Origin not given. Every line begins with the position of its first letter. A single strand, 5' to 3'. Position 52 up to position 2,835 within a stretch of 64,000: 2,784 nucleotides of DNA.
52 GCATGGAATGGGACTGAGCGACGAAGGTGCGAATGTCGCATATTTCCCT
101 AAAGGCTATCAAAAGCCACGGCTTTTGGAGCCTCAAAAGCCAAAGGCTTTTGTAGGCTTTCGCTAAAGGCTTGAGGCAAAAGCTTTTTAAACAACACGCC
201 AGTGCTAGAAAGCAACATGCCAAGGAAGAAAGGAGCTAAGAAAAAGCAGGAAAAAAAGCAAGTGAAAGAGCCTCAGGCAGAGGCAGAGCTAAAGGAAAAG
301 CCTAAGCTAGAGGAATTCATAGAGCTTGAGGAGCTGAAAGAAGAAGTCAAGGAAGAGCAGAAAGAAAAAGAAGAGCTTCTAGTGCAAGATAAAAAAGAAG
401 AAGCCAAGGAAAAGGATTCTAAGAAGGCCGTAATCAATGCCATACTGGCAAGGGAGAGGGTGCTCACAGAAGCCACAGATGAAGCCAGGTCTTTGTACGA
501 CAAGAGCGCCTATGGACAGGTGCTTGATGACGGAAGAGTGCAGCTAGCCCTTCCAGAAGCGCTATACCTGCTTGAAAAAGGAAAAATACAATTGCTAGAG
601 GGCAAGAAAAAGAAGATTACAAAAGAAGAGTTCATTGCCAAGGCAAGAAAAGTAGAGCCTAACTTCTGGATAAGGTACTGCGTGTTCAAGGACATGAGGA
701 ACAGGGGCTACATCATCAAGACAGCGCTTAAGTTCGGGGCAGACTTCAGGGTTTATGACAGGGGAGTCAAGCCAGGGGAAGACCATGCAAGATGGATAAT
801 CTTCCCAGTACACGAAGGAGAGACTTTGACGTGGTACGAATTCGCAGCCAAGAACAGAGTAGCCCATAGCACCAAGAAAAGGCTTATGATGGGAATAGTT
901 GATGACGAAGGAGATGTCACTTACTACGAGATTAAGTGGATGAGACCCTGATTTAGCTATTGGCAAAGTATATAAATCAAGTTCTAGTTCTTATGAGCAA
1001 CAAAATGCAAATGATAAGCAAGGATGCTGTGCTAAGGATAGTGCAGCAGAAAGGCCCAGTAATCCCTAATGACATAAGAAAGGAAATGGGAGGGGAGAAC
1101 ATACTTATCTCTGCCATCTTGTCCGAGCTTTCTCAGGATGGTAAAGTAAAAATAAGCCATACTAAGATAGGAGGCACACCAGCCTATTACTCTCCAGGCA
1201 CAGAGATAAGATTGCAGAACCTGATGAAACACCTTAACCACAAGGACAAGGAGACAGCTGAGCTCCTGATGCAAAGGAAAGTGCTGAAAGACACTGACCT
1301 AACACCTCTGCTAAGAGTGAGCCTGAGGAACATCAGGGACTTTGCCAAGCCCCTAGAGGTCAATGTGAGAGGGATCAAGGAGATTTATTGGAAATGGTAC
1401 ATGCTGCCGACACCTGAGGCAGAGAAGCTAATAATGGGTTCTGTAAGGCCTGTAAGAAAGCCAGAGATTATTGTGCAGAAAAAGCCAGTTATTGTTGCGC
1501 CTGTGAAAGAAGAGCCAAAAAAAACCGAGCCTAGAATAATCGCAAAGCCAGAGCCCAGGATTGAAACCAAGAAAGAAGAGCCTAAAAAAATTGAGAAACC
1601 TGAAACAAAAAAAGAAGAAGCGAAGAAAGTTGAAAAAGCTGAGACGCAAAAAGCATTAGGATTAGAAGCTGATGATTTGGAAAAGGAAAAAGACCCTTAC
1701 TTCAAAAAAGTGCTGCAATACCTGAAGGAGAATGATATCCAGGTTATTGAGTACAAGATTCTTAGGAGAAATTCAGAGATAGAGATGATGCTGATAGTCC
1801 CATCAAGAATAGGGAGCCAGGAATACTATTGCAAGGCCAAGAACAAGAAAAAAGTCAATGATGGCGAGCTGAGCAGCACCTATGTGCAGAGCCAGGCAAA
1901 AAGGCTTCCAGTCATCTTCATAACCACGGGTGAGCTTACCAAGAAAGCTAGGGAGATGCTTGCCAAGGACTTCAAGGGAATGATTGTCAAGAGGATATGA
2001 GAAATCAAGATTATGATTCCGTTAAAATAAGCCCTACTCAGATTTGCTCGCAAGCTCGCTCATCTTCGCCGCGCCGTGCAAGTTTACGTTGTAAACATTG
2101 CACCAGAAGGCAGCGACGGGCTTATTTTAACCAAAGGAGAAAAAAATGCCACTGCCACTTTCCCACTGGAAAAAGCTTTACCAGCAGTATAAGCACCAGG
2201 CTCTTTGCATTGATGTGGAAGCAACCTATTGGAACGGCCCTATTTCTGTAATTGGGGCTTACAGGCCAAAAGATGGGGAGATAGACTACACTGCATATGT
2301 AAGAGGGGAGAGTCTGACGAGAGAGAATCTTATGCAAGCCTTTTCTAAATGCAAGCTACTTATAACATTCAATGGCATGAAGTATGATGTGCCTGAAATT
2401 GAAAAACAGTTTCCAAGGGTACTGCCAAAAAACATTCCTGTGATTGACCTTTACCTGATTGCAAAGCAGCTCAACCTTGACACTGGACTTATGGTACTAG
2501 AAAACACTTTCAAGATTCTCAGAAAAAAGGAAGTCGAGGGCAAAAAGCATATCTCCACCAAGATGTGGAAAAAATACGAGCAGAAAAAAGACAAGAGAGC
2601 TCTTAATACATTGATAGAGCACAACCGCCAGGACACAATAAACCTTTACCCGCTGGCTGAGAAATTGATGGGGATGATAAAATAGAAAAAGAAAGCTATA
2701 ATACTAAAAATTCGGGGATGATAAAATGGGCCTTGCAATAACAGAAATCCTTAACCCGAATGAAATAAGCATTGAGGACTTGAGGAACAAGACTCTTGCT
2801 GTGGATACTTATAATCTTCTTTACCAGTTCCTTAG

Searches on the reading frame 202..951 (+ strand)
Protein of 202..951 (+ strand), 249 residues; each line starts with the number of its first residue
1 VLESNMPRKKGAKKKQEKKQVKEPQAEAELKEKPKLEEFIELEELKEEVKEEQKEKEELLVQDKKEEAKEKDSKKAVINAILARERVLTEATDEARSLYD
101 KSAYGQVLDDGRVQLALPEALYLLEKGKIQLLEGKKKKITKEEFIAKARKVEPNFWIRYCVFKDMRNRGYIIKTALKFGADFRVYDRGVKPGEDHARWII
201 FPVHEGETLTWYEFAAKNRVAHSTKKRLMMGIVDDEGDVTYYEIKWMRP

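Call 17: search_protein_families(library=pfam, proteins=[window:202-951:+], max_evalue=0.01)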
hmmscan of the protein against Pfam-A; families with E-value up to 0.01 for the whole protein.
window:202-951:+ (249 aa): 3 families
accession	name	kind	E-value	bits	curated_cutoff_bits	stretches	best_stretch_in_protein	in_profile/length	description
PF01974.23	tRNA_int_endo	-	8.5e-28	96.7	27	1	155-241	1-85/85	tRNA intron endonuclease, catalytic C-terminal domain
PF02778.19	tRNA_int_endo_N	-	4.2e-15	55.4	21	1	80-144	3-66/67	tRNA intron endonuclease, N-terminal domain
PF09631.16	Sen15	-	0.0005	20.8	22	1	192-244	34-91/101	Sen15 protein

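Call 19: search_solved_structures(query=window:202-951:+, max_evalue=0.01, show_alignments=3)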
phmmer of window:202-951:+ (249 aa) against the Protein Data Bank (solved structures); distinct sequences matched with E-value up to 0.01: 25.
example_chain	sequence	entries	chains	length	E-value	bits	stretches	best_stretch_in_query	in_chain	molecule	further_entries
3iey_A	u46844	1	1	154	6.5e-40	140.2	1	108-249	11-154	tRNA-splicing endonuclease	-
5x89_A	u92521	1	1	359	8.7e-32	113.6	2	118-246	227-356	EndA-like protein,tRNA-splicing endonuclease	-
1a79_A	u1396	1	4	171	4.5e-31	111.3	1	102-249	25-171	TRNA ENDONUCLEASE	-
3p1z_B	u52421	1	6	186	3.2e-25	92.1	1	79-249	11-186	tRNA-splicing endonuclease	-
4fz2_A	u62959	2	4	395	3e-24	88.9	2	61-232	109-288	tRNA intron endonuclease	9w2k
3ajv_B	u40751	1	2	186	8e-24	87.5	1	79-249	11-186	tRNA-splicing endonuclease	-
2cv8_A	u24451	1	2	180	1.2e-23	87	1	82-248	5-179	tRNA-splicing endonuclease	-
1r0v_A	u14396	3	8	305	8.4e-21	77.7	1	76-230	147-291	tRNA-intron endonuclease | Putative tRNA-intron endonuclease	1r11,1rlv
2gjw_A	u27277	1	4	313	1.1e-20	77.3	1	76-230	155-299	tRNA-splicing endonuclease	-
3p1y_A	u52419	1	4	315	2.6e-20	76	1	78-230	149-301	tRNA-splicing endonuclease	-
2zyz_B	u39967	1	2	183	4.7e-18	68.7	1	111-248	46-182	tRNA-splicing endonuclease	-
3iey_B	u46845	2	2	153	1.1e-15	61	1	113-248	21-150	NEQ261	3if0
6z9u_A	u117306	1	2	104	1e-08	38.1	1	153-247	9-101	tRNA-splicing endonuclease subunit Sen34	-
8hmz_B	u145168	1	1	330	3.1e-07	33.2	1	152-247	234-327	tRNA-splicing endonuclease subunit Sen34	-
8iss_C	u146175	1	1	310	3.7e-07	33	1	152-247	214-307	tRNA-splicing endonuclease subunit Sen34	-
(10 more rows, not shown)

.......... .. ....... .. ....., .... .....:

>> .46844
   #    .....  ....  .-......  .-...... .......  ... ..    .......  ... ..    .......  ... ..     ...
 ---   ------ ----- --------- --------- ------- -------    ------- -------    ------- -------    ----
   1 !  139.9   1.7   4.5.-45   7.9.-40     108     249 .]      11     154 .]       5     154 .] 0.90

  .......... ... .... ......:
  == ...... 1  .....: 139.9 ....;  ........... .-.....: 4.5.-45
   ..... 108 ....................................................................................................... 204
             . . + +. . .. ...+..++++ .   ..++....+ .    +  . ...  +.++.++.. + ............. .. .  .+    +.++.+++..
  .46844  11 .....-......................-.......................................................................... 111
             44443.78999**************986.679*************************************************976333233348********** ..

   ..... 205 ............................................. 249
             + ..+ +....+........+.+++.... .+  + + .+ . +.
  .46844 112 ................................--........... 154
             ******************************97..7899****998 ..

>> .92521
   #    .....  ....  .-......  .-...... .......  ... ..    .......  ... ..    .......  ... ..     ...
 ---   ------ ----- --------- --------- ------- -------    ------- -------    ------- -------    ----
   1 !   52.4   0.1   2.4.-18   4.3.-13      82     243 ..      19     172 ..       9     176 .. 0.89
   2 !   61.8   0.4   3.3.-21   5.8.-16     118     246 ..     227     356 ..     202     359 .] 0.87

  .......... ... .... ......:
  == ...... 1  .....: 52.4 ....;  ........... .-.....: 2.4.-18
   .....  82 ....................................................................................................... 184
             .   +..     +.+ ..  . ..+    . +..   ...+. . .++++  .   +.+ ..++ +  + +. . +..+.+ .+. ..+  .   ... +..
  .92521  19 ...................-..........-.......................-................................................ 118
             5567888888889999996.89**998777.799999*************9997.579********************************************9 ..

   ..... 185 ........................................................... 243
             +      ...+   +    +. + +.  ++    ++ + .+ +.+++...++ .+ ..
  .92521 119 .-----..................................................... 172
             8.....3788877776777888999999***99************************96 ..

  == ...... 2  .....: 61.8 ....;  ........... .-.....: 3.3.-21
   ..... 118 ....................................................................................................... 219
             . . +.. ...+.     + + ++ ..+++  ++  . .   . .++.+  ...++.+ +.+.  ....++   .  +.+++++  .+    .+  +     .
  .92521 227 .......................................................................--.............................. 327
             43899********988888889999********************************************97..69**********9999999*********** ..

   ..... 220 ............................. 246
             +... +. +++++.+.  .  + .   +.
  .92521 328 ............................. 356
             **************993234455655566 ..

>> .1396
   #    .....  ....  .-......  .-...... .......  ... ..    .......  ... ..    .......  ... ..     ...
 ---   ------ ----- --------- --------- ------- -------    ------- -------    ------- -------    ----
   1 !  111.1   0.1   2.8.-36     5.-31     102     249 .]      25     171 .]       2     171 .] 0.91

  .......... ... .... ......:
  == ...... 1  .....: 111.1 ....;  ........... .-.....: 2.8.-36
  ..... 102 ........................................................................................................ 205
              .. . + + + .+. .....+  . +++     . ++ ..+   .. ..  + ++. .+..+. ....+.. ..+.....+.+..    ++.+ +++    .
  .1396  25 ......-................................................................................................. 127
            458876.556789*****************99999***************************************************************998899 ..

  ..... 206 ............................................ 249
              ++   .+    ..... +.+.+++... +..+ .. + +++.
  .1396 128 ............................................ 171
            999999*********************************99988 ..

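Call 48: find_homologous_proteins(query=window:202-951:+, max_evalue=1e-15)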
Query window:202-951:+ (249 aa): 6940 proteins with E <= 1e-15 among 8000 candidates; the best 120 are listed.
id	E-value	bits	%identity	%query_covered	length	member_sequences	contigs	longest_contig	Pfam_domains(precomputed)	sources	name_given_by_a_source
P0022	8.6e-152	521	100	98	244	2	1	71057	PF01974.24,PF02778.20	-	-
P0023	9.3e-128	443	95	70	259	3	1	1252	PF01974.24,PF02778.20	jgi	jgi:tRNA-intron endonuclease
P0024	4.5e-120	417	91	70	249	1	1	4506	PF01974.24,PF02778.20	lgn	-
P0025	9.5e-112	390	93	68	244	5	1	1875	PF01974.24,PF02778.20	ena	-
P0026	1.1e-107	377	93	68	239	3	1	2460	PF01974.24,PF02778.20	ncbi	-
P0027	1.2e-103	364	69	100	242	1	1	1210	PF01974.24,PF02778.20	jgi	jgi:tRNA-intron endonuclease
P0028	6.8e-103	361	84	69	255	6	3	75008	PF01974.24,PF02778.20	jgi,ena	jgi:tRNA-intron endonuclease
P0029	8.0e-103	361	89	67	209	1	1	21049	PF01974.24,PF02778.20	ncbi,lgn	-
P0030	1.2e-102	360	87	69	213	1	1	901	PF01974.24,PF02778.20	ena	-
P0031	1.6e-102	360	84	68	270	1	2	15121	PF01974.24,PF02778.20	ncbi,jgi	jgi:tRNA-intron endonuclease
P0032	1.6e-102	360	89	67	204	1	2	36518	PF01974.24,PF02778.20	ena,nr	nr:tRNA-intron lyase [Nanoarchaeota archaeon]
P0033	3.3e-102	359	88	68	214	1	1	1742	PF01974.24,PF02778.20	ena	-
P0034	5.4e-102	358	86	70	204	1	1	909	PF01974.24,PF02778.20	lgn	-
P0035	1.3e-101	357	86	69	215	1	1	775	PF01974.24,PF02778.20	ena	-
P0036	1.3e-101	357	84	68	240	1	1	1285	PF01974.24,PF02778.20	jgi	jgi:tRNA-intron endonuclease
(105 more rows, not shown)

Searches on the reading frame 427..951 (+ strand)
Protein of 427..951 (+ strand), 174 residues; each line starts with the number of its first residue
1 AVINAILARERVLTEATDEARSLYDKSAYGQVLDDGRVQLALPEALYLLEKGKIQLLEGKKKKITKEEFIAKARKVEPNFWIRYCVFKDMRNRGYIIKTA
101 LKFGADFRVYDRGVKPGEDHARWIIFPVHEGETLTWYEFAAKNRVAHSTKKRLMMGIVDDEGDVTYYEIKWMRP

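Call 43: search_solved_structures(query=window:427-951:+, max_evalue=1e-15, show_alignments=5)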
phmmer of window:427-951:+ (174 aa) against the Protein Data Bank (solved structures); distinct sequences matched with E-value up to 1e-15: 12.
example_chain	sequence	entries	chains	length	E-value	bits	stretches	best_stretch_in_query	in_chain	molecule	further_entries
3iey_A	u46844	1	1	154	2.1e-40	141.3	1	33-174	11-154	tRNA-splicing endonuclease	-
5x89_A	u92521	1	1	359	2.9e-32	114.8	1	43-171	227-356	EndA-like protein,tRNA-splicing endonuclease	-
1a79_A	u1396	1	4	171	1.7e-31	112.3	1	27-174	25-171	TRNA ENDONUCLEASE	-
3p1z_B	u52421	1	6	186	1.4e-25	93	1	5-174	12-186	tRNA-splicing endonuclease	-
4fz2_A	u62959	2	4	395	4.9e-25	91.3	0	32-157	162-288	tRNA intron endonuclease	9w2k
2cv8_A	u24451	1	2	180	3.4e-24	88.5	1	7-173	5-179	tRNA-splicing endonuclease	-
3ajv_B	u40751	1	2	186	3.7e-24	88.4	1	5-174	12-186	tRNA-splicing endonuclease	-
1r0v_A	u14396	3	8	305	1.5e-21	79.9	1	5-155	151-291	tRNA-intron endonuclease | Putative tRNA-intron endonuclease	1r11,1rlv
2gjw_A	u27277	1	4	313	1.6e-21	79.8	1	5-155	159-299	tRNA-splicing endonuclease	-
3p1y_A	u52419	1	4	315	2.3e-21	79.3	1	34-155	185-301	tRNA-splicing endonuclease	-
2zyz_B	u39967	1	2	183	1.3e-18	70.3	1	36-173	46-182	tRNA-splicing endonuclease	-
3iey_B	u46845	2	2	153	4.8e-16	62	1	38-173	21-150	NEQ261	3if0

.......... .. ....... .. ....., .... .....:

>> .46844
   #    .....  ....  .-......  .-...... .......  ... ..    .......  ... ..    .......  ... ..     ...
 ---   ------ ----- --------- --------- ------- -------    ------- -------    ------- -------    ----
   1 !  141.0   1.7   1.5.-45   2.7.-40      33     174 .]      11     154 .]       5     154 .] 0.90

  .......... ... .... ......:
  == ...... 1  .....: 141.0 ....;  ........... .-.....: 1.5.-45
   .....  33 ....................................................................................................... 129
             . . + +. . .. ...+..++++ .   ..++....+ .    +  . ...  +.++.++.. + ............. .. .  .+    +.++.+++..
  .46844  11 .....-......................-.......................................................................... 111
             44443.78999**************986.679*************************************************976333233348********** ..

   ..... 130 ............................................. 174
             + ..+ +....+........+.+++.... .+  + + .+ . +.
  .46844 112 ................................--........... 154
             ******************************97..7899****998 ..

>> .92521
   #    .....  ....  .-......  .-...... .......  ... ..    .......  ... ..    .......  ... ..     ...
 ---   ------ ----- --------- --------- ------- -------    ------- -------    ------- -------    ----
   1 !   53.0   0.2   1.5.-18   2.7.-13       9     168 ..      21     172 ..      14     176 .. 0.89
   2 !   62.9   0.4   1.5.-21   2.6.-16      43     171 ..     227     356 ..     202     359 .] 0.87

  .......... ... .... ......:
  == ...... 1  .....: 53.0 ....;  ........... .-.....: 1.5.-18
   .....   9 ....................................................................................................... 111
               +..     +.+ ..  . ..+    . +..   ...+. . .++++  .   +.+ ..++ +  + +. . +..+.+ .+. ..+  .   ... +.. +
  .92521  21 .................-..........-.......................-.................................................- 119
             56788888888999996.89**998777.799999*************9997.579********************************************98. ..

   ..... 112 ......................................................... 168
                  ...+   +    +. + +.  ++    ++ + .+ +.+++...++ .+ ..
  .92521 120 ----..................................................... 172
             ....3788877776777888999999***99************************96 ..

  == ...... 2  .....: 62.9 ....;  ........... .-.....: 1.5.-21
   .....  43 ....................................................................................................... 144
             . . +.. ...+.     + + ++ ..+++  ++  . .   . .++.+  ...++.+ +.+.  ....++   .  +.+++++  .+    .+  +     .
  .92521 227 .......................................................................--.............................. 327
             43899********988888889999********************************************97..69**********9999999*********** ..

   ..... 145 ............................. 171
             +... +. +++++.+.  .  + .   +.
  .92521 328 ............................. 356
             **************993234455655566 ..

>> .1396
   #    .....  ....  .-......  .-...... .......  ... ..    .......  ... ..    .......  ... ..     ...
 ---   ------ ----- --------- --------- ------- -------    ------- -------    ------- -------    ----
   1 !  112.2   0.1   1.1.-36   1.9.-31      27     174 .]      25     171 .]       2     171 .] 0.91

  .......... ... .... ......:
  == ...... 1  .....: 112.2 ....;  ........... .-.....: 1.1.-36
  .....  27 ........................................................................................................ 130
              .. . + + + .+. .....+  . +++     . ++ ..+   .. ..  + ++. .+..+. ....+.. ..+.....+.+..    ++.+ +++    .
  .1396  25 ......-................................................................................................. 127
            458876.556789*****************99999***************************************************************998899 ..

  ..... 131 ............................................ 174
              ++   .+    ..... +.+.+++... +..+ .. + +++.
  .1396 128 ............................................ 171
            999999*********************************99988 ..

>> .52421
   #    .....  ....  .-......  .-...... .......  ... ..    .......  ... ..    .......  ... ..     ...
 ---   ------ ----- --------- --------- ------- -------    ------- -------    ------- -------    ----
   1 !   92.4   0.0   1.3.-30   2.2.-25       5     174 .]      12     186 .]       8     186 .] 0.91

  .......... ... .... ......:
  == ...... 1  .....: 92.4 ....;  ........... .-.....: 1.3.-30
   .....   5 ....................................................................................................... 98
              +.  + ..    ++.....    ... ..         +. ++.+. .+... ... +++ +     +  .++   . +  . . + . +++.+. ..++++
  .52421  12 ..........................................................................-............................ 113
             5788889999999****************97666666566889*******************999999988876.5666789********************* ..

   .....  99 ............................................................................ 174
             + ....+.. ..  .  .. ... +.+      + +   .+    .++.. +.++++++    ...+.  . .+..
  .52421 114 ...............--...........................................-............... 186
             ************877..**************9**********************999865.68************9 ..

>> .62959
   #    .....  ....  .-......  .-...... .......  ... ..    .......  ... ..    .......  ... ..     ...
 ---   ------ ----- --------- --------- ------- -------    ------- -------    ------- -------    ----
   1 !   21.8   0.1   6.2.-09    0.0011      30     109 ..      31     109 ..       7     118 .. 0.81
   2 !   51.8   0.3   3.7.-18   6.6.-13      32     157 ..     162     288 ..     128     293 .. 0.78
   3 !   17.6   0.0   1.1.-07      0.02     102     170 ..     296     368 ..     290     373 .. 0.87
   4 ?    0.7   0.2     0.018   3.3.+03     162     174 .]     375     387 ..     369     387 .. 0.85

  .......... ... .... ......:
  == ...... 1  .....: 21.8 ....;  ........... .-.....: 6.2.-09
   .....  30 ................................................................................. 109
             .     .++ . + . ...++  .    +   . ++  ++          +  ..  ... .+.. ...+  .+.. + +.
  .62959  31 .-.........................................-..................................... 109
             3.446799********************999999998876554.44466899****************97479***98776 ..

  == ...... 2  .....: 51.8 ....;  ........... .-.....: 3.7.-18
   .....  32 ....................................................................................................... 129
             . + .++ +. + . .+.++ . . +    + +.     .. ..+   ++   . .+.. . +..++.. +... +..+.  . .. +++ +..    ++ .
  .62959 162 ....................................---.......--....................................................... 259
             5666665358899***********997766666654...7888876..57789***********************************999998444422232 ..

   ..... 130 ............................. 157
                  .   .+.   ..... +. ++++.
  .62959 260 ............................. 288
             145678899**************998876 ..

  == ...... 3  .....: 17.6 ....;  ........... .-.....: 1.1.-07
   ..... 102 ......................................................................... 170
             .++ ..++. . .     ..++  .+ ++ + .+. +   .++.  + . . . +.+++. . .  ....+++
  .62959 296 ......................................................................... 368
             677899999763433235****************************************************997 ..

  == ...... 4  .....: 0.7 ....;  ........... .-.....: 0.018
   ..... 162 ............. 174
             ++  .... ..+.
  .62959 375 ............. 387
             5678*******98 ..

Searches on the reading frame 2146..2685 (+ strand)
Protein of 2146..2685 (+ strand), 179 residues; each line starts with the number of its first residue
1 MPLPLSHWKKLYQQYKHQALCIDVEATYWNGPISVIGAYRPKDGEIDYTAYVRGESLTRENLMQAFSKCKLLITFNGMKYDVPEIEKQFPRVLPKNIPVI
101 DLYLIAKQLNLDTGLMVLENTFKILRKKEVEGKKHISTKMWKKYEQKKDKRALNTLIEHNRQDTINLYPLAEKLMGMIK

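Call 17: search_protein_families(library=pfam, proteins=[window:2146-2685:+], max_evalue=0.01)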
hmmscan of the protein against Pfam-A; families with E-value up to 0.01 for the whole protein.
window:2146-2685:+ (179 aa): 1 family
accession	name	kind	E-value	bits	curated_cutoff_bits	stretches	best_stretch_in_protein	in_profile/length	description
PF13482.12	RNase_H_2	-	3.7e-27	95.7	22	1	20-174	1-164/165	RNase_H superfamily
